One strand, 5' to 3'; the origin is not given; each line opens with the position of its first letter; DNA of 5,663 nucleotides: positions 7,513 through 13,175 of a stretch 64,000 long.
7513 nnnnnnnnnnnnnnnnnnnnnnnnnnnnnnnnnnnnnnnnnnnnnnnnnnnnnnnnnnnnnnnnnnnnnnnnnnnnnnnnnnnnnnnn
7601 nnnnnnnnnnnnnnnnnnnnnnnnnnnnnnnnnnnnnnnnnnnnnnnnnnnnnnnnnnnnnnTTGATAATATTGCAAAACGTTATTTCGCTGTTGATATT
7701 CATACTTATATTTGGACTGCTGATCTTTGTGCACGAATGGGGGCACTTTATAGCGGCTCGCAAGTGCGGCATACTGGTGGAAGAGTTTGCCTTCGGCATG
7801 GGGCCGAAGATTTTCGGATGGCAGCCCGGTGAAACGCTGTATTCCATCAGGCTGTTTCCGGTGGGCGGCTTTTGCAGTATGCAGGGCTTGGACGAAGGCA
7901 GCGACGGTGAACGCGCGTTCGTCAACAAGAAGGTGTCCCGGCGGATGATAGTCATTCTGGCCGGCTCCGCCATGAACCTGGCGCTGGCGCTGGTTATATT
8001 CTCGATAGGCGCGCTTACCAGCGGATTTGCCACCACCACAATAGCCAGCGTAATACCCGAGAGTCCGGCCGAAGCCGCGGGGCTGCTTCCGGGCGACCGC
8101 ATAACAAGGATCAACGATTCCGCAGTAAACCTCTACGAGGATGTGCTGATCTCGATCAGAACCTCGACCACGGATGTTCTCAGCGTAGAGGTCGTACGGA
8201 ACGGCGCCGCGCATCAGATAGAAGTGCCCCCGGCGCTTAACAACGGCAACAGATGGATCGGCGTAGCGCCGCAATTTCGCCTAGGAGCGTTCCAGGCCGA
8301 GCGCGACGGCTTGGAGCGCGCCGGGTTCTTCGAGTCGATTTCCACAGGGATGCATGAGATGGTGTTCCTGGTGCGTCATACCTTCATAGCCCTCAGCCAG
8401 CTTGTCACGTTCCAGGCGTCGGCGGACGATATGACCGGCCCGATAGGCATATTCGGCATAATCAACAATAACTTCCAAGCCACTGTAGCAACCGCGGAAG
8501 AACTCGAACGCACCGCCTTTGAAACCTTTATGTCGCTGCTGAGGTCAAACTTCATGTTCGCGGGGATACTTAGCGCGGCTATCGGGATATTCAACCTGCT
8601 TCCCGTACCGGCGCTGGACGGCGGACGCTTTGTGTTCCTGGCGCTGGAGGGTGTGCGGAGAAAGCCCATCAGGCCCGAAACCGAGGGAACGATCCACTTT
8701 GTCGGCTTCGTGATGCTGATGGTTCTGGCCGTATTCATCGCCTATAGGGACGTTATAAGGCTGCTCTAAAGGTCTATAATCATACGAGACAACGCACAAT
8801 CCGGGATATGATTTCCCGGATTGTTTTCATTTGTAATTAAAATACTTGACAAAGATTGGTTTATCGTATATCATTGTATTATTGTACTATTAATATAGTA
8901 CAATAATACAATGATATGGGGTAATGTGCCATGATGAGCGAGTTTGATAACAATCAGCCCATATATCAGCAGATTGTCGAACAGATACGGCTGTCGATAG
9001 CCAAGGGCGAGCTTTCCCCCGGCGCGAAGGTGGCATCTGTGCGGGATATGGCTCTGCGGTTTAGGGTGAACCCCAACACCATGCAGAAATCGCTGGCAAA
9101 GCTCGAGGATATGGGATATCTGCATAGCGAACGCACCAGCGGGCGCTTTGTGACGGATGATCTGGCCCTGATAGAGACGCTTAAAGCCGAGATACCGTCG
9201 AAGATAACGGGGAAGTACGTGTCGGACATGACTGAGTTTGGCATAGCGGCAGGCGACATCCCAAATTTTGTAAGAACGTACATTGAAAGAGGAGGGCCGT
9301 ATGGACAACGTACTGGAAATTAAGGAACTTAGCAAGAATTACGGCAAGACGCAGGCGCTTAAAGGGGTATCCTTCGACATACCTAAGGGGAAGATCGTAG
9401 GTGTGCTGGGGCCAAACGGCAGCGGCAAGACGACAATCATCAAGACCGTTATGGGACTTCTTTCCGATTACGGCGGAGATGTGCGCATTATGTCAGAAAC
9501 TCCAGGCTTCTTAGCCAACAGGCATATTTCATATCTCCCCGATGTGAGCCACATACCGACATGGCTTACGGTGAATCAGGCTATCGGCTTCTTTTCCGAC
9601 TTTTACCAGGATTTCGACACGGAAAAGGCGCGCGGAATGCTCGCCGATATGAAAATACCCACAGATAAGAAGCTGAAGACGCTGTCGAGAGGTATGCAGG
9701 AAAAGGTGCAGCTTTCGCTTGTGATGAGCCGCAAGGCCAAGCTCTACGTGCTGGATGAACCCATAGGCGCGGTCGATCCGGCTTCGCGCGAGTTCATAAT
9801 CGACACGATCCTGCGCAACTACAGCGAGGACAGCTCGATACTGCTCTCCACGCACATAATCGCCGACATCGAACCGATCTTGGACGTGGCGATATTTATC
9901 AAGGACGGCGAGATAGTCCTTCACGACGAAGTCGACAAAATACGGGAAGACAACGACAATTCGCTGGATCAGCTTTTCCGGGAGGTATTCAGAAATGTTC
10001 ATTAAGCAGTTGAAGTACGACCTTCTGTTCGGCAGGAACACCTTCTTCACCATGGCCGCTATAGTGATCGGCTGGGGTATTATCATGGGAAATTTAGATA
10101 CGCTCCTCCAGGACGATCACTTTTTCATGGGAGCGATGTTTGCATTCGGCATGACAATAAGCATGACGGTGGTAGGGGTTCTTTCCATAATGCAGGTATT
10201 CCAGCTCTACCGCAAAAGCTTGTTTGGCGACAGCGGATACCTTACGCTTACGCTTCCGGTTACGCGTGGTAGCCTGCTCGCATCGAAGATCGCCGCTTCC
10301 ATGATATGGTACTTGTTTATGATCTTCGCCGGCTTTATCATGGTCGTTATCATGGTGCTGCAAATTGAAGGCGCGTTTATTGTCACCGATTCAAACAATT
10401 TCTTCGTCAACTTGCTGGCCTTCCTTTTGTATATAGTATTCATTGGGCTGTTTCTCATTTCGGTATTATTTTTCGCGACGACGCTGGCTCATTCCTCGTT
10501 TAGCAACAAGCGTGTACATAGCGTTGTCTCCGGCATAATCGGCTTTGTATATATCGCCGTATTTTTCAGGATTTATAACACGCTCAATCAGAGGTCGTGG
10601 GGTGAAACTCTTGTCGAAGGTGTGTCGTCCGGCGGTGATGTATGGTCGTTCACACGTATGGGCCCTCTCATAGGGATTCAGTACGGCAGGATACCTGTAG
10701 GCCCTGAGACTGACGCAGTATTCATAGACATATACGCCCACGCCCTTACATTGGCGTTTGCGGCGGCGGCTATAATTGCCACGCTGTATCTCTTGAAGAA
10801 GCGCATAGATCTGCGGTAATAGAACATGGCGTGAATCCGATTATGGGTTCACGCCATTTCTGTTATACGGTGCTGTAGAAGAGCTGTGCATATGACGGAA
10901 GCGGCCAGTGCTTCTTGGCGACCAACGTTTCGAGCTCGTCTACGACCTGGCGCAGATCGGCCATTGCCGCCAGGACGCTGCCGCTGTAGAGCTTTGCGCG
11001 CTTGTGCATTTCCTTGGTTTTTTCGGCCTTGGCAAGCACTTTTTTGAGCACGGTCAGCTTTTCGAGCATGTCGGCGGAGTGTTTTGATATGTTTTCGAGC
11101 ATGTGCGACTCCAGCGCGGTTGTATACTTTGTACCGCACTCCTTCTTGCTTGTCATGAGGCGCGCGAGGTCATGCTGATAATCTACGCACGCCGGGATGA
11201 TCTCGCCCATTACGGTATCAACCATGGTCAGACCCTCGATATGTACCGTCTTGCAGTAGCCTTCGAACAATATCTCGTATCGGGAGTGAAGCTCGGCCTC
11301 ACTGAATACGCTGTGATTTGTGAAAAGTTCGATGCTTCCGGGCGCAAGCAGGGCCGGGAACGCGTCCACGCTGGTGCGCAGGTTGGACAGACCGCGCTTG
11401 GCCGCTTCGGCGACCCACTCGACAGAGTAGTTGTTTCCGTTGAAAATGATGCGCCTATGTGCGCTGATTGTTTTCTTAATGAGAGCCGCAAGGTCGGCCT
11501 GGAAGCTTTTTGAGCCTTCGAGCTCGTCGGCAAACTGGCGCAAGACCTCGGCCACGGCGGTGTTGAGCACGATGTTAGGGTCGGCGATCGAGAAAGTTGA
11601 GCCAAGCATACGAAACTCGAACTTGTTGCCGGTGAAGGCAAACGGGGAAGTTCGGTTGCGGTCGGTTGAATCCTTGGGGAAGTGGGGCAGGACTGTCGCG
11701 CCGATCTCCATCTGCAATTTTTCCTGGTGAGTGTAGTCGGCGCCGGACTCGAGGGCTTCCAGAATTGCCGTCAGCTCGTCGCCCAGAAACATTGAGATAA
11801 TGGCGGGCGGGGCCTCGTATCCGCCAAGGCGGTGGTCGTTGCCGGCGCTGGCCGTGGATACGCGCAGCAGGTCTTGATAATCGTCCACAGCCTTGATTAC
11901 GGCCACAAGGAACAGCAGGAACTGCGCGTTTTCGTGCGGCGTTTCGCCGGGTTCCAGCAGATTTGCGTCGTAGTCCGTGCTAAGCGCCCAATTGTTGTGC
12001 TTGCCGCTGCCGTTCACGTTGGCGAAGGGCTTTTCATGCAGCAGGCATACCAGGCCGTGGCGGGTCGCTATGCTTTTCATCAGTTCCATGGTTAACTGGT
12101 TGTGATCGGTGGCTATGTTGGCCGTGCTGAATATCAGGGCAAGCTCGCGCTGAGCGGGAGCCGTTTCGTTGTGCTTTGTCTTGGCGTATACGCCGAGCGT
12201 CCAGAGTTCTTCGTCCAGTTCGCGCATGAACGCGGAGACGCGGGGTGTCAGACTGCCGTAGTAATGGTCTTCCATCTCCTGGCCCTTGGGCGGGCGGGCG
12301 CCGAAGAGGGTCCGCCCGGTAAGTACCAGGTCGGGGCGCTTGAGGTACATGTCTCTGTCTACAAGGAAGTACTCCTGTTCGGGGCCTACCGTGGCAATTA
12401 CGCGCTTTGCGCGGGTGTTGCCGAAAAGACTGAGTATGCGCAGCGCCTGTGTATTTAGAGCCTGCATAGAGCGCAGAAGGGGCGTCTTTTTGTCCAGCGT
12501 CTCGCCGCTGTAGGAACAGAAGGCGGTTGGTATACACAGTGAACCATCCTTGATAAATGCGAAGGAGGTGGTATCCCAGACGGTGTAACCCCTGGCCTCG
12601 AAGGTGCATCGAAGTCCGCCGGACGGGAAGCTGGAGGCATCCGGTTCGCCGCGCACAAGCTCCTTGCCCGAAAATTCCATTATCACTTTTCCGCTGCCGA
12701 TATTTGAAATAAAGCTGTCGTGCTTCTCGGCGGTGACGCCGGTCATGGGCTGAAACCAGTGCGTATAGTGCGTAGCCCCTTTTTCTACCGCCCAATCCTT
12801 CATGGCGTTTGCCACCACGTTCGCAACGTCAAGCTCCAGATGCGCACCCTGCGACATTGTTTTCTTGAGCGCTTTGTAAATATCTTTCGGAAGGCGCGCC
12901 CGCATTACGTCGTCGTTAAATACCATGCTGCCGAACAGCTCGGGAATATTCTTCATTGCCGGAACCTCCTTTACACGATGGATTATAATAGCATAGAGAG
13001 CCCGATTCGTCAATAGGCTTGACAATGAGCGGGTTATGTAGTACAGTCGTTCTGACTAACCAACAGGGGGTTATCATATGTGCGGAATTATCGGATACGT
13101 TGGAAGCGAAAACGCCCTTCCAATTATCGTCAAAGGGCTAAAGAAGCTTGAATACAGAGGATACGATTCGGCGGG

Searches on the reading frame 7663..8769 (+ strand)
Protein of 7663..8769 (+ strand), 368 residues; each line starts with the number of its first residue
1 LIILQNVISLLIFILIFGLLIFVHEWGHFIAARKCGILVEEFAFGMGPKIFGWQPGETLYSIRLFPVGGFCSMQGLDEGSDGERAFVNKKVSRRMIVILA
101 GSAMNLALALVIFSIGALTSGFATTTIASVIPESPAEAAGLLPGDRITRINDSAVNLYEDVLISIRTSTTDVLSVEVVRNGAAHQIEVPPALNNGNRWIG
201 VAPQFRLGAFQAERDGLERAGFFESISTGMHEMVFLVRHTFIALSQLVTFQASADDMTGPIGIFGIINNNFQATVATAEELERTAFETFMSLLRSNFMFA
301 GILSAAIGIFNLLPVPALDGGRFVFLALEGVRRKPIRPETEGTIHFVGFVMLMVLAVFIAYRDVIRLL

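Call 48: search_protein_families(library=pfam, proteins=[window:7663-8769:+], max_evalue=0.00001)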
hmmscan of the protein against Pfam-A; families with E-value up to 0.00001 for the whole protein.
window:7663-8769:+ (368 aa): 3 families
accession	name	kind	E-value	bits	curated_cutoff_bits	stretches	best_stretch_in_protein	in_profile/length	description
PF02163.28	Peptidase_M50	-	3.4e-56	190.5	27.2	1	13-355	2-221/221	Peptidase family M50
PF17820.7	PDZ_6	-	1.5e-08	34.7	27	1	127-177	2-52/54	PDZ domain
PF13180.12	PDZ_2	-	1.8e-08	35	27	1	126-188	15-78/80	PDZ domain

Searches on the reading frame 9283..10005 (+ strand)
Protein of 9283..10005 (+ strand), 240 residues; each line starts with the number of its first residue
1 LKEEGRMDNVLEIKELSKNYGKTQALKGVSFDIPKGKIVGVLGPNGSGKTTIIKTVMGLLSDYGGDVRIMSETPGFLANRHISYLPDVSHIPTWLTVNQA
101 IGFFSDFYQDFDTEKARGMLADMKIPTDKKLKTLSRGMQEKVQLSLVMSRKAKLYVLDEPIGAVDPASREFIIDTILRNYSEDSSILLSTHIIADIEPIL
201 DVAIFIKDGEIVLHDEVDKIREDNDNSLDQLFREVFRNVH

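Call 48: search_protein_families(library=pfam, proteins=[window:9283-10005:+], max_evalue=0.00001)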
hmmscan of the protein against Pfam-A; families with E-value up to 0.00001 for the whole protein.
window:9283-10005:+ (240 aa): 3 families
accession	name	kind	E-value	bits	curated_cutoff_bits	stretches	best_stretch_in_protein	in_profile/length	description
PF00005.33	ABC_tran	-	4.1e-23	82.9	25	1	26-161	1-136/137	ABC transporter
PF13304.12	AAA_21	-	1.8e-09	38.6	27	0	133-191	237-298/304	AAA domain, putative AbiEii toxin, Type IV TA system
PF02463.25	SMC_N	-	3.3e-06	27.1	40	0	36-60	24-48/220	RecF/RecN/SMC N terminal domain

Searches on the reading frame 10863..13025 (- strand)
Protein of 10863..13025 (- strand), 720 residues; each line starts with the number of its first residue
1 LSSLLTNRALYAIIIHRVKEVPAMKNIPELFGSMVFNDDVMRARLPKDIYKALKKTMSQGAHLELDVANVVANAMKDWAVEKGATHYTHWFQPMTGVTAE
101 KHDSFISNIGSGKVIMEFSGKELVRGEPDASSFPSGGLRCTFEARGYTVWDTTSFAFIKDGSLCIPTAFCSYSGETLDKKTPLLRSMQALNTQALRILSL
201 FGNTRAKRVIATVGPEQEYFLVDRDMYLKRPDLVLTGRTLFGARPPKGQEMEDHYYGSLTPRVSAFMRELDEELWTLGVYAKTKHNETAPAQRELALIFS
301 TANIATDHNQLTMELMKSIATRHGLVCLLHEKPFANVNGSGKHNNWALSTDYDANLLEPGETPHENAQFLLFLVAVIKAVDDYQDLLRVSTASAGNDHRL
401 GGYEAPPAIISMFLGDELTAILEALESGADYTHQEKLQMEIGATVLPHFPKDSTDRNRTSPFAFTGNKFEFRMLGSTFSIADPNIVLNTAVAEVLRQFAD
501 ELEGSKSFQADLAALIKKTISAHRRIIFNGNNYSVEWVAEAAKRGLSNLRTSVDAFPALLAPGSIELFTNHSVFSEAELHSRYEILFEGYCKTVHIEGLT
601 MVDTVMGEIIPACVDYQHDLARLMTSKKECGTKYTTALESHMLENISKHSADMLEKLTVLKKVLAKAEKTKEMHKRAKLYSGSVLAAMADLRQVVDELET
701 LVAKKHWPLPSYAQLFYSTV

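Call 49: search_protein_families(library=pfam, proteins=[window:10863-13025:-], max_evalue=0.00001)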
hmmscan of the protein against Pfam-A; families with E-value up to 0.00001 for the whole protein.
window:10863-13025:- (720 aa): 3 families
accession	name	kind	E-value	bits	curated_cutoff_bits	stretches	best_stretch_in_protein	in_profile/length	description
PF12437.13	GSIII_N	-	3e-80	267.9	25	1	29-186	3-160/160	Glutamine synthetase type III N terminal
PF18318.6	Gln-synt_C-ter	-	1.2e-41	141.6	22.7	1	512-628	2-118/118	Glutamine synthetase C-terminal domain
PF00120.29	Gln-synt_C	-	3.2e-18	66.3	24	1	210-393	21-201/344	Glutamine synthetase, catalytic domain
